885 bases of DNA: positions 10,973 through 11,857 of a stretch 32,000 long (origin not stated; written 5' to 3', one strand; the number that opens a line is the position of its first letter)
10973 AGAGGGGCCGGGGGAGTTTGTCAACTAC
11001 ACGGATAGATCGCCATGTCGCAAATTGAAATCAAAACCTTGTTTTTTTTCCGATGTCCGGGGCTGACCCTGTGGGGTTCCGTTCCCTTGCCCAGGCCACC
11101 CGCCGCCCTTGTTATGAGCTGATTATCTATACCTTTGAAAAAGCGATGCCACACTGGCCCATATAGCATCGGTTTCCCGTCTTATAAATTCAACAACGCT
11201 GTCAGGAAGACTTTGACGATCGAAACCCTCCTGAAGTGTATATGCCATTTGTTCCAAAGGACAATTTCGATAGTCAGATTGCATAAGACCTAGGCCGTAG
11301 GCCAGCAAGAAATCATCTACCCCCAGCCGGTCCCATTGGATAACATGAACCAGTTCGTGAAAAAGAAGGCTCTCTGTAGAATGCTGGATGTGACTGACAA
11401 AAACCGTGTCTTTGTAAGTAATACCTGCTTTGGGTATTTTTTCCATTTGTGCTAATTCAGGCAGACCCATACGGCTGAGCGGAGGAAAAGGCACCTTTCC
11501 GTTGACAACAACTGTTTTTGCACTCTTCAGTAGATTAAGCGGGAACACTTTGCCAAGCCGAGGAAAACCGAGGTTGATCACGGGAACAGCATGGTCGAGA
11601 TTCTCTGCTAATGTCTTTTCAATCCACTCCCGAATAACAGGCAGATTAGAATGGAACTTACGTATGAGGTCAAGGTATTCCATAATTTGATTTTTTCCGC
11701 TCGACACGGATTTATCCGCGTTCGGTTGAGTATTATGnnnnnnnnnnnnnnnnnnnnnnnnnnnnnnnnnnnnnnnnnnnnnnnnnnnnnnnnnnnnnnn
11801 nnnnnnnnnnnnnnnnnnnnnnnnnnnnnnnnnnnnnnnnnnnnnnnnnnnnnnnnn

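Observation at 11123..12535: TIR-like (Cap12/PycTIR-class) protein with an unrecognised N-terminal domain plus an HExxH partner: candidate undescribed two-gene defence module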

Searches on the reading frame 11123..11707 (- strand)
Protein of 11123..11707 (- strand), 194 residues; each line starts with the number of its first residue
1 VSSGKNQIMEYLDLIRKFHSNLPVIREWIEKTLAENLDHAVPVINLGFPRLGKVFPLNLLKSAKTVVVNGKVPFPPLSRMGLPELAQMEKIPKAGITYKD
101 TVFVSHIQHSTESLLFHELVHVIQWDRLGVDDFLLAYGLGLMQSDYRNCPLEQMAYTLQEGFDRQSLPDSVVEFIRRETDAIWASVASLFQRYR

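Call 3: search_protein_families(library=pfam, proteins=[window:11123-11707:-], max_evalue=1)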
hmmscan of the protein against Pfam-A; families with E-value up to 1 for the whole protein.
window:11123-11707:- (194 aa): 2 families
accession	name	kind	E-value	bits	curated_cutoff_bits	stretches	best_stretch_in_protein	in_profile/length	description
PF13699.11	eCIS_core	-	0.022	15.4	22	1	94-125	39-75/79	eCIS core domain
PF04450.18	BSP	-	0.17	12.1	23.8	1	105-127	96-118/207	Peptidase of plants and bacteria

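Call 4: search_protein_families(library=padloc, proteins=[window:11123-11707:-], max_evalue=1)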
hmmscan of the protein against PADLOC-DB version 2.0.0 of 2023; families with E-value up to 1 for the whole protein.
window:11123-11707:- (194 aa): 0 families

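Call 5: search_protein_families(library=ncbifam, proteins=[window:11123-11707:-], max_evalue=1)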
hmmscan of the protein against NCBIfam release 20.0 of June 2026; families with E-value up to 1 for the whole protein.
window:11123-11707:- (194 aa): 0 families

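Call 10: find_homologous_proteins(query=window:11123-11707:-)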
Query window:11123-11707:- (194 aa): 516 proteins with E <= 0.001 among 612 candidates; the best 120 are listed.
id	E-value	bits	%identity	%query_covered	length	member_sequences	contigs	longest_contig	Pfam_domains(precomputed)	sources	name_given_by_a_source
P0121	2.7e-125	434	100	100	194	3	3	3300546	-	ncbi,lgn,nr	ncbi:MAG: hypothetical protein OS130_09645 [Thermodesulfobacteriota bacterium]|nr:MAG: hypothetical 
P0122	2.0e-85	304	74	95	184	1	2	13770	-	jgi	jgi:hypothetical protein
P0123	4.9e-83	296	73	96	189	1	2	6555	-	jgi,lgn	jgi:hypothetical protein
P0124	2.8e-82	293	73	93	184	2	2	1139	-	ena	-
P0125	2.1e-81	290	71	94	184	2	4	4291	-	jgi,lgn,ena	-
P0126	1.1e-80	288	71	95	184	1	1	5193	-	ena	-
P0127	2.6e-78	280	70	95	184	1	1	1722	-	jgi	jgi:hypothetical protein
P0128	3.2e-77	277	67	95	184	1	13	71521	-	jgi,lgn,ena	-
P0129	1.6e-76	274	68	95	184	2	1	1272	-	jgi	jgi:hypothetical protein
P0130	4.9e-76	273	67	95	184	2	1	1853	-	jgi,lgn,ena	-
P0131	5.0e-76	273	66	95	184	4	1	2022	-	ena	-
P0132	1.6e-75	271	69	95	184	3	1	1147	-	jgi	jgi:hypothetical protein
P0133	4.1e-75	270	67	95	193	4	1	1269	-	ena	-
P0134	2.4e-74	267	66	95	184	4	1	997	-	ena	-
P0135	2.9e-74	267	67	93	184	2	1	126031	-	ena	-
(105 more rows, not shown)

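Call 18: find_related_loci(query=A1, collection=metagenome_contigs, flank=5000)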
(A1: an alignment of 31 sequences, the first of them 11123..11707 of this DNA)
Query A1 (194 aa) in metagenome_contigs; peptide patterns used: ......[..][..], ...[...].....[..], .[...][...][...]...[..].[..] (x = any residue, [..] = any of these).
600 stretches matched a pattern (row limit reached: there are more); 444 encode a relative of the query (tblastn E <= 1e-3); the best 80 are kept; 80 distinct loci.
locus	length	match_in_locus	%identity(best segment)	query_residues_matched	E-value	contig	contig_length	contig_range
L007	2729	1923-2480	70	4-190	1e-89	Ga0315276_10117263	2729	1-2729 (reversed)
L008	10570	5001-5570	66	2-192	2e-84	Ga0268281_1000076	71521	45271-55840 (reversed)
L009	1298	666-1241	67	9-192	1e-88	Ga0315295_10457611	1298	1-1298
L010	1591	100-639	66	12-192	4e-84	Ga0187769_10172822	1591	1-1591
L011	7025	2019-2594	65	9-192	1e-79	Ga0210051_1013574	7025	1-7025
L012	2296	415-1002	64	9-192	1e-80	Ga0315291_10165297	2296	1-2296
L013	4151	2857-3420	62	2-190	6e-76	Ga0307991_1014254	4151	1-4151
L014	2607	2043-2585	62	9-190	5e-76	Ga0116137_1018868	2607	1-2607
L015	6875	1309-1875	61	9-194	1e-74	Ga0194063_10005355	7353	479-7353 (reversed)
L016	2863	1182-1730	61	9-192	2e-74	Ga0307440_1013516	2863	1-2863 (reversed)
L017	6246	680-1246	60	9-194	3e-73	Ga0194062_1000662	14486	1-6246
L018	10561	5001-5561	58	6-192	3e-72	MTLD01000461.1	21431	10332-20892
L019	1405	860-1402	62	9-190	8e-76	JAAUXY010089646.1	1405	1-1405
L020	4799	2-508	65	23-192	1e-71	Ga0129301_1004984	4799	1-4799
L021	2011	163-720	60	3-189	3e-73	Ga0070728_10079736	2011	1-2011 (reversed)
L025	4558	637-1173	58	8-187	5e-67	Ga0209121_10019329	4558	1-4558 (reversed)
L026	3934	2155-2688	60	9-187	8e-67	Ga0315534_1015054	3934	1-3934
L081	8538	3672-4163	47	22-186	2e-40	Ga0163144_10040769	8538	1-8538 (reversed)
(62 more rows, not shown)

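Call 25: search_protein_families(library=pfam, alignment_id=A2, max_evalue=0.001)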
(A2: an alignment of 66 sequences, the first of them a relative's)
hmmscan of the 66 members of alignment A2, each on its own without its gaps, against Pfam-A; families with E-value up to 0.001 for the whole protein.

A. member 1, L007:1493-1774:+ (93 aa): 0 families

B. families by the number of members that match (of 66 scanned): 64 families (the first 25 are shown)
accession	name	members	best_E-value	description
PF03747.19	ADP_ribosyl_GH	2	1e-79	ADP-ribosylglycohydrolase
PF01979.26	Amidohydro_1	2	2.8e-43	Amidohydrolase family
PF03695.18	UPF0149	2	2.7e-17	Uncharacterised protein family (UPF0149)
PF13676.11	TIR_2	2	6.9e-15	TIR domain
PF01420.25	Methylase_S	2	1.1e-14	Type I restriction modification DNA specificity domain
PF07969.17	Amidohydro_3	2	3.8e-13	Amidohydrolase family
PF01844.29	HNH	2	1.2e-06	HNH endonuclease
PF01582.25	TIR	2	1e-05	TIR domain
PF13191.12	AAA_16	2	0.0002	AAA ATPase domain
PF13173.12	AAA_14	2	0.00049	AAA domain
PF13401.12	AAA_22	2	0.00053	AAA domain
PF07505.17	DUF5131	1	2.5e-98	Protein of unknown function (DUF5131)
PF00501.34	AMP-binding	1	2.3e-71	AMP-binding enzyme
PF10502.14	Peptidase_S26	1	6.6e-42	Signal peptidase, peptidase S26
PF03887.19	YfbU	1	2.5e-37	YfbU domain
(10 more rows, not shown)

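Call 26: search_protein_families(library=pfam, alignment_id=A3, max_evalue=0.001)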
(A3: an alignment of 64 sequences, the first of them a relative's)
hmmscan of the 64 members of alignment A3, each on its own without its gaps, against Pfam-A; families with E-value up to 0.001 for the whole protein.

A. member 1, L008:5711-7702:+ (663 aa): 1 family
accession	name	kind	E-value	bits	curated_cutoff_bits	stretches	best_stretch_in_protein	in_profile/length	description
PF01555.25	N6_N4_Mtase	-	1.8e-43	149.5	26.7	1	121-420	2-218/221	DNA methylase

B. families by the number of members that match (of 64 scanned): 69 families (the first 25 are shown)
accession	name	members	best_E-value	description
PF12837.12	Fer4_6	3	5.2e-07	4Fe-4S binding domain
PF13237.11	Fer4_10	3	1.1e-06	4Fe-4S dicluster domain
PF13187.11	Fer4_9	3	3.2e-06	4Fe-4S dicluster domain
PF01156.24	IU_nuc_hydro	2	7.4e-94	Inosine-uridine preferring nucleoside hydrolase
PF00881.29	Nitroreductase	2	7.8e-28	Nitroreductase family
PF13676.11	TIR_2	2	9.1e-17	TIR domain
PF07883.17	Cupin_2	2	1e-11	Cupin domain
PF00589.27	Phage_integrase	2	6.1e-10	Phage integrase family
PF01582.25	TIR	2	2.4e-09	TIR domain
PF14512.11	TM1586_NiRdase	2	1.8e-08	Putative TM nitroreductase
PF00037.32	Fer4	2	3.2e-08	4Fe-4S binding domain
PF13484.11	Fer4_16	2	2.3e-05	4Fe-4S double cluster binding domain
PF12838.12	Fer4_7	2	0.00026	4Fe-4S dicluster domain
PF07040.16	DUF1326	1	1.7e-55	Protein of unknown function (DUF1326)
PF01741.23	MscL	1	7.9e-48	Large-conductance mechanosensitive channel, MscL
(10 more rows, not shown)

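Call 29: find_encoding_contigs(protein=P0122, flank=4000, max_places=4)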
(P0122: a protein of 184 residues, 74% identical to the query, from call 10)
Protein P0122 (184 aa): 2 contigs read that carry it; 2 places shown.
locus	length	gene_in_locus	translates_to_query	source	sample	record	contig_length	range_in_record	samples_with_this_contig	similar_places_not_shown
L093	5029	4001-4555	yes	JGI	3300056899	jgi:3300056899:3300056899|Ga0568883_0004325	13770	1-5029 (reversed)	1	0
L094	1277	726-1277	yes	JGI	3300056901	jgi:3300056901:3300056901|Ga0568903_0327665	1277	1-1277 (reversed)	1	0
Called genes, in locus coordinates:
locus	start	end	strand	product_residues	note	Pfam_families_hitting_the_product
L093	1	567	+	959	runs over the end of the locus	PF06634:DUF1156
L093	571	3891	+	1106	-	PF18731:HEPN_Swt1, PF04465:DUF499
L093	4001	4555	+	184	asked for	-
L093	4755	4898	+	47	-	-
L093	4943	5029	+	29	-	?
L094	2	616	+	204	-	?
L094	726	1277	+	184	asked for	?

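Call 30: find_encoding_contigs(protein=P0123, flank=4000, max_places=4)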
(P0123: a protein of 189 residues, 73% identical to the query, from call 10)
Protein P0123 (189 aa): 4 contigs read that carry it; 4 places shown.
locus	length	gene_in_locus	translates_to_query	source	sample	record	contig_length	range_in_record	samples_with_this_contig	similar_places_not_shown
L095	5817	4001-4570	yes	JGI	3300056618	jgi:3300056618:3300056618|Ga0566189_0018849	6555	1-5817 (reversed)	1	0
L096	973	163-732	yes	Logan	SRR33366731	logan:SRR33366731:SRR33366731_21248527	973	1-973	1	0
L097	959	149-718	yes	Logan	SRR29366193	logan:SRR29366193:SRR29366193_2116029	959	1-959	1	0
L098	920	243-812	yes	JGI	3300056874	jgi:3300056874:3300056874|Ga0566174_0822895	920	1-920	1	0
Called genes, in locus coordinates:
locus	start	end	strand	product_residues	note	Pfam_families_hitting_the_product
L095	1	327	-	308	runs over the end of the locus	PF01795:Methyltransf_5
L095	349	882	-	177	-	PF02381:MraZ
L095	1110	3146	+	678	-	PF14520:HHH_5 (faint), PF22745:Nlig-Ia, PF01653:DNA_ligase_aden, PF03120:OB_DNA_ligase, PF12826:HHH_2, PF00533:BRCT, PF12738:PTCB-BRCT (weak)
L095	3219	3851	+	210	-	PF12917:YfbR-like, PF13023:HD_3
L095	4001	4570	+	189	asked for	-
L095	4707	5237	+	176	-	PF14539:DUF4442, PF03061:4HBT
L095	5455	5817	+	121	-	?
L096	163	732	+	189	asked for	-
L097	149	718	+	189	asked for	-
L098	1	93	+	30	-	?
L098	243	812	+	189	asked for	-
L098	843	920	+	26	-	?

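Call 42: predict_structure(alignment_id=A5)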
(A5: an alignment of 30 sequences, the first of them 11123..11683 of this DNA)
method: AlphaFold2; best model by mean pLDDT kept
length: 186 residues; sequences in the alignment: 30
mean_pLDDT: 92.5   pTM: 0.90
mean pLDDT of the five models: 92.5, 92.3, 92.2, 91.9, 91.5
residues with pLDDT >= 90: 141; 70-90: 37; 50-70: 8; < 50: 0
segments of 3 or more residues with pLDDT < 50: none
pLDDT, mean of each block of 10 residues (from residue 1): 84 95 98 95 96 97 92 90 91 87 87 99 95 86 97 96 97 95 70
secondary structure, 60 per line:
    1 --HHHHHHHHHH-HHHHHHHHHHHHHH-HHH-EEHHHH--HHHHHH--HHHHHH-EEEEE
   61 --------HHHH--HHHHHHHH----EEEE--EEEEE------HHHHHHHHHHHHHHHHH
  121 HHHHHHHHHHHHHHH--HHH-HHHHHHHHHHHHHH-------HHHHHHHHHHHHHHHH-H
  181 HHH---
elements in order: H3-12 H14-27 H35-38 H41-46 H49-54 E56-60 H69-72 H75-82 E87-90 E93-97 H104-135 H142-155 H163-178 H180-183

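Call 46: fold_search(model_id=the predicted structure, library=pdb)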
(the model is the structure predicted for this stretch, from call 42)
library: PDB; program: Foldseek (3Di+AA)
matches with E <= 10: 98; with E <= 0.001: 0
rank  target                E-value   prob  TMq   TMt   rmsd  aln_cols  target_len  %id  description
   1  9qyf                  1.0e+00  0.05  0.16  0.16  16.8       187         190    9  PARP9 Macro Domain 2 in complex with ADPr (released 2025-05-28)
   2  5d1t                  1.1e+00  0.20  0.31  0.15   9.4       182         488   12  Anthrax toxin lethal factor with hydroxamic acid inhibitor (released 2015-11-11)
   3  3d6b_B                1.5e+00  0.23  0.23  0.13   7.6        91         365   13  2.2 A crystal structure of glutaryl-CoA dehydrogenase from Burkholderia pseudomallei (released 2008-06-03)
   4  3eom_C                1.5e+00  0.14  0.23  0.13  15.3       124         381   10  2.4 A crystal structure of native glutaryl-coa dehydrogenase from Burkholderia pseudomallei (released 2008-10-21)
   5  6eri_Az               1.7e+00  0.04  0.19  0.19  22.1       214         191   12  Structure of the chloroplast ribosome with chl-RRF and hibernation-promoting factor (released 2018-04-18)
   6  1t5p_A                1.9e+00  0.04  0.18  0.17  16.6       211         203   10  Human Heme Oxygenase Oxidation of alpha- and gamma-meso-phenylhemes (released 2004-08-24)
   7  7xyo_A                1.9e+00  0.04  0.15  0.08  14.7       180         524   11  Crystal Structure of a M61 aminopeptidase family member from Myxococcus fulvus (released 2023-06-07)
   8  7w56_R                1.9e+00  0.02  0.14  0.11  17.5       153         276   11  Cryo-EM structure of the neuromedin S-bound neuromedin U receptor 1-Gq protein complex (released 2022-04-20)
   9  4w9u_C                2.0e+00  0.20  0.23  0.14   8.2        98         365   13  Crystal Structure of an Acyl-CoA dehydrogenase from Brucella melitensis (released 2014-09-10)
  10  3ii9_D                2.1e+00  0.21  0.23  0.13   9.6        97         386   12  Crystal structure of glutaryl-coa dehydrogenase from Burkholderia pseudomallei at 1.73 Angstrom (released 2009-12-15)
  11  3gqt_A                2.2e+00  0.20  0.24  0.13   9.5        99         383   12  Crystal structure of glutaryl-CoA dehydrogenase from Burkholderia pseudomallei with fragment (1,4-dimethyl-1,2,3,4-tet (released 2009-04-28)
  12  2jpu_MODEL_1_A        2.5e+00  0.11  0.21  0.26   9.9       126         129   13  solution structure of NESG target SsR10, Orf c02003 protein (released 2007-07-03)
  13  8tt1_A                2.5e+00  0.02  0.10  0.09  17.1       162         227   12  Pseudomonas fluorescens isocyanide hydratase pH=5.0 (released 2023-09-20)
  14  3gnc_A                2.6e+00  0.18  0.23  0.13   9.5        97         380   12  Crystal structure of Glutaryl-COA dehydrogenase from Burkholderia Pseudomallei with fragment 6421 (released 2009-07-07)
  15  3gnc_B                2.6e+00  0.14  0.21  0.12   8.3        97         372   13  Crystal structure of Glutaryl-COA dehydrogenase from Burkholderia Pseudomallei with fragment 6421 (released 2009-07-07)
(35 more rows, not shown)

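Call 70: search_protein_families(library=pfam, proteins=[L026:1127-2083:+, L081:4224-5327:+, L081:2610-3644:+, L026:2812-3606:+], max_evalue=1)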
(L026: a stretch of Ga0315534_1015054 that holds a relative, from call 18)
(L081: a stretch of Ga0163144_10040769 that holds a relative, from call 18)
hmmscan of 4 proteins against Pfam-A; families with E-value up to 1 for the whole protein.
L026:1127-2083:+ (318 aa): 3 families
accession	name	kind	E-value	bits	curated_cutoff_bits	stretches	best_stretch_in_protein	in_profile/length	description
PF13676.11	TIR_2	-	3.1e-14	54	28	1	175-284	1-104/122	TIR domain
PF01582.25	TIR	-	1e-05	25.9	21.3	1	176-271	5-98/179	TIR domain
PF10137.14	CAP12-PCTIR_TIR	-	0.02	15.4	24.7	1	175-238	2-62/119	CAP12/Pycsar effector protein, TIR domain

L081:4224-5327:+ (367 aa): 1 family
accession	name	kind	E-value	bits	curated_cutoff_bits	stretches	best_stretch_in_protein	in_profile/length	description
PF08867.16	FRG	-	2.2e-21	77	25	1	154-246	3-93/94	FRG domain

L081:2610-3644:+ (344 aa): 1 family
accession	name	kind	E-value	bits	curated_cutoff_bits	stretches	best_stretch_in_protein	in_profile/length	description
PF01420.25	Methylase_S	-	1.3e-14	55.2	22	2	49-116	86-154/168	Type I restriction modification DNA specificity domain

L026:2812-3606:+ (264 aa): 0 families

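Call 80: search_protein_families(library=padloc, proteins=[L026:1127-2083:+, L081:4224-5327:+], max_evalue=0.01)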
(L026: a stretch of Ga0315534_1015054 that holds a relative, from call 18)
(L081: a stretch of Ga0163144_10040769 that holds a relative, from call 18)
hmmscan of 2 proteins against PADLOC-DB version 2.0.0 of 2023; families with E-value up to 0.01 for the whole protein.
L026:1127-2083:+ (318 aa): 13 families
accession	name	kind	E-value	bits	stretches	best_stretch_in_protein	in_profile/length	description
PDLC00420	ThsB1|ThsB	-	4.7e-22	76.6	1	174-297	3-125/319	TIR-like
PDLC02012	SAVED5--SAVED_TIR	-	1.8e-14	51.7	1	164-276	5-110/404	-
PDLC05062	PDC-S66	-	1.5e-12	45.6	1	159-267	135-240/282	-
PDLC00417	ThsB1|ThsB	-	5.5e-07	27.4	1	174-259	168-250/303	TIR-like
PDLC02421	Aga_TIR-PNTD1-PNTD2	-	6.1e-06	23.6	1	171-240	2-70/430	Class I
PDLC03957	bSEFIR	-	1.2e-05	23.4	1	166-236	37-102/412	-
PDLC00727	Effector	-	2.1e-05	21.2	1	168-255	169-254/590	TIR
PDLC02400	Aga_TIR-PNTD1-PNTD2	-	9e-05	18.9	1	161-255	175-267/639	Class I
PDLC00728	Effector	-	9.5e-05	19.5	1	167-258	4-93/432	TIR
PDLC02403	Aga_TIR-PNTD1-PNTD2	-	0.00011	19.4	1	172-238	2-66/443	Class I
PDLC02013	SAVED5--SAVED_TIR_JAB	-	0.00015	18.5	1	171-255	171-253/584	-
PDLC02416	Aga_REase-TIR-PNTD1-PNTD2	-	0.0011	15.7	1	166-250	149-230/572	Class I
PDLC03015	TIR-NLR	-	0.004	13.9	1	175-251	4-75/824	-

L081:4224-5327:+ (367 aa): 14 families
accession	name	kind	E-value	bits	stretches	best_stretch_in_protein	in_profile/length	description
PDLC04937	PDC-S15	-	9.4e-41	138.1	1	138-363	19-245/254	-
PDLC04938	PDC-S15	-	5.5e-36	122.4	1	137-367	46-271/276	-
PDLC04934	PDC-S15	-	1.2e-23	81.9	1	138-277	41-187/416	-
PDLC04931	PDC-S15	-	3.5e-20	70.9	1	148-362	59-268/282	-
PDLC04936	PDC-S15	-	2.4e-16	58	1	151-260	42-145/300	-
PDLC04933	PDC-S15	-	1.2e-15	55.7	2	153-259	29-128/286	-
PDLC04935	PDC-S15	-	1.6e-13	48.4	1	139-262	120-247/535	-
PDLC04929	PDC-S15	-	4e-13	47.9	1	165-250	47-135/308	-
PDLC04927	PDC-S15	-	4e-11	40.4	1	204-272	81-146/422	-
PDLC04926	PDC-S15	-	1.3e-10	38.8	1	154-255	34-132/300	-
PDLC04940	PDC-S15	-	1.4e-10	39.2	1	210-251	124-165/280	-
PDLC04932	PDC-S15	-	2.3e-10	38.4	1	190-249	89-149/324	-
PDLC04930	PDC-S15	-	1.8e-08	31.9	1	213-250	86-129/380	-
PDLC04939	PDC-S15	-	0.0047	13.8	0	154-240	32-110/487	-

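Call 83: search_solved_structures(query=A5, max_evalue=10, show_alignments=2)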
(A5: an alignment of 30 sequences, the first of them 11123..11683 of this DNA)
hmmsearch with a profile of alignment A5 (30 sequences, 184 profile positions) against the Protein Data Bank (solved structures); distinct sequences matched with E-value up to 10: 0.
